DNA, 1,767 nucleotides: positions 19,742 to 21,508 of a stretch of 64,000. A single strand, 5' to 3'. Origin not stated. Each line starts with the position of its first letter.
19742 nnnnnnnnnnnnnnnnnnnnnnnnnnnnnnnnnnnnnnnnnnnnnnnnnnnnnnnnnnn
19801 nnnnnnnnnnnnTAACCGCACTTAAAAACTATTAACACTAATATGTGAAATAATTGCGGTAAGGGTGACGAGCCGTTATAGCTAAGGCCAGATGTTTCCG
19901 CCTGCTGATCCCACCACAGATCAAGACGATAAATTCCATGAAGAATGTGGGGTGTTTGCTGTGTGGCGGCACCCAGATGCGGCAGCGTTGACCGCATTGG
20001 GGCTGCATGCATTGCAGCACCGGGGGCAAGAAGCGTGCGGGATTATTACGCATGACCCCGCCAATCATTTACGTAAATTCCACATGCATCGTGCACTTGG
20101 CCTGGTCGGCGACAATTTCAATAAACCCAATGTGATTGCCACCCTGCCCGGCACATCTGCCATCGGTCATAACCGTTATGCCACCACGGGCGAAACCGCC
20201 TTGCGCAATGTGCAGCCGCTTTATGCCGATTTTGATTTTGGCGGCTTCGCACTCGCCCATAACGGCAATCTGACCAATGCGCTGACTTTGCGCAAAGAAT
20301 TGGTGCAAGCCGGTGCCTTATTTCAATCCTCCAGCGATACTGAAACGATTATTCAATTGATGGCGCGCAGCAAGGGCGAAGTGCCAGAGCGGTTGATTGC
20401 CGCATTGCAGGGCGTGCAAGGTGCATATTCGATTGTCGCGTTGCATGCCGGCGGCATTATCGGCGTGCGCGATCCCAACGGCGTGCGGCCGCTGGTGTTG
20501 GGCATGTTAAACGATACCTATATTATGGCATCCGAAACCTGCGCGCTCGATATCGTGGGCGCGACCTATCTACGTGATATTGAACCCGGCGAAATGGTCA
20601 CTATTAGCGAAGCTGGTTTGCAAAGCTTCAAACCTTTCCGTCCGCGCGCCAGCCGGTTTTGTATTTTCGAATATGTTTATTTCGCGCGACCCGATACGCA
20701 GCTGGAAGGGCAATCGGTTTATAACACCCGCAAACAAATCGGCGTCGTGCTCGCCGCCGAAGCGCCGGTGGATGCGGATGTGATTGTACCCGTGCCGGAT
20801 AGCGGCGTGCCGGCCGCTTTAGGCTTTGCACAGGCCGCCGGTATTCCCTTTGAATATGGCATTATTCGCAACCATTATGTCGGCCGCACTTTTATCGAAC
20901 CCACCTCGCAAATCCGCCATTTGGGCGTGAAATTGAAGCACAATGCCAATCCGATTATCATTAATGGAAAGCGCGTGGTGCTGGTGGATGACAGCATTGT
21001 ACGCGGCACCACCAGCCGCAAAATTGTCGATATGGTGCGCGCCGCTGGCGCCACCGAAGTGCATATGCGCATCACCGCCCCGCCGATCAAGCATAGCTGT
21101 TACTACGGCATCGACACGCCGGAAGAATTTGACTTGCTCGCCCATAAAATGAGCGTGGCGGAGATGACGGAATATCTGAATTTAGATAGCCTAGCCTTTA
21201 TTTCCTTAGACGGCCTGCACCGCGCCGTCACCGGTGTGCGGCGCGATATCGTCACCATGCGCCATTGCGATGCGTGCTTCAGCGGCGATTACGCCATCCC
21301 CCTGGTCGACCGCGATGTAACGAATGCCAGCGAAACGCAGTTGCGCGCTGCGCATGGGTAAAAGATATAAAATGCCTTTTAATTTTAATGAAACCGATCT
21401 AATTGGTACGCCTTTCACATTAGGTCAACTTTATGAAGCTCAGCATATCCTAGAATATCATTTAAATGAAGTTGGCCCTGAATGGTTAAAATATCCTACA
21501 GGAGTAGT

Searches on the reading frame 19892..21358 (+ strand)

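Call 95: search_protein_families(library=pfam, proteins=[window:19892-21358:+], max_evalue=0.000001)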
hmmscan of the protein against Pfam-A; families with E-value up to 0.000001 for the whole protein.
window:19892-21358:+ (489 aa): 3 families
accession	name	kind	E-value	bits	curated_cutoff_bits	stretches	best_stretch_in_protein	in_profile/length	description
PF13522.11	GATase_6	-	4.4e-19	69.2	27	1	87-215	10-130/130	Glutamine amidotransferase domain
PF13537.11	GATase_7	-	9.9e-17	61.5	25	1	105-219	11-121/123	Glutamine amidotransferase domain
PF00156.33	Pribosyltran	-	1.7e-08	34.4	26.3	1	295-392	30-120/158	Phosphoribosyl transferase domain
